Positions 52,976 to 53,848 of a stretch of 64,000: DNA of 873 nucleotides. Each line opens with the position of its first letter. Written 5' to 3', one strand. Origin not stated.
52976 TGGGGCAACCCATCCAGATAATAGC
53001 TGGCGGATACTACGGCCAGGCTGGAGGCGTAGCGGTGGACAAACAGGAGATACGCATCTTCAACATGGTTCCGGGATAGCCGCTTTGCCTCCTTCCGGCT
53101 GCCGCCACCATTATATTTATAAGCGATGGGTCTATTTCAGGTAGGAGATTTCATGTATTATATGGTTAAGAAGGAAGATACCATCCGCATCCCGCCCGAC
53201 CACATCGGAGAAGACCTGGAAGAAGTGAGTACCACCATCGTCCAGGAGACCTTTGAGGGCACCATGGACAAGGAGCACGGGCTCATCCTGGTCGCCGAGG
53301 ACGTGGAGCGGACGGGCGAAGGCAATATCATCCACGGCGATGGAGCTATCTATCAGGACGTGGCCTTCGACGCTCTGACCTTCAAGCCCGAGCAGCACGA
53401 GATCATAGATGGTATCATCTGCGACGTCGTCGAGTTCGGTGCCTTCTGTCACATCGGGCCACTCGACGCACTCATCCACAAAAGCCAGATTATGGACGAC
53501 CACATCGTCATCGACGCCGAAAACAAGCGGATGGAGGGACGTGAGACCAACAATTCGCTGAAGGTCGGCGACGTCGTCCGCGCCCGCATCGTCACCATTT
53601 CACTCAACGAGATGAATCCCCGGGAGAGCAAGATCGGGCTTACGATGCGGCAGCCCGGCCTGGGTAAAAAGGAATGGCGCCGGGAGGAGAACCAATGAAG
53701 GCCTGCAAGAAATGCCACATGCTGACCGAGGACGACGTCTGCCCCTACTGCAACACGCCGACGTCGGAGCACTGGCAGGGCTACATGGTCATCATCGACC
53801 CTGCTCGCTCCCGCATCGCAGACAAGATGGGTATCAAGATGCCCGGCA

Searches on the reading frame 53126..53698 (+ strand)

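Call 83: search_protein_families(library=pfam, proteins=[window:53126-53698:+], max_evalue=0.001)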
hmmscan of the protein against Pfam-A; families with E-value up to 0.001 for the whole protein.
window:53126-53698:+ (190 aa): 2 families
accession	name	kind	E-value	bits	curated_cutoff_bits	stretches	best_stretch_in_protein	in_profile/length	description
PF03876.22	SHS2_Rpb7-N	-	6.5e-14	52.2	24.8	1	17-73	1-57/57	SHS2 domain found in N terminus of Rpb7p/Rpc25p/MJ0397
PF00575.29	S1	-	4.3e-12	46.7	22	1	87-159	1-63/74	S1 RNA binding domain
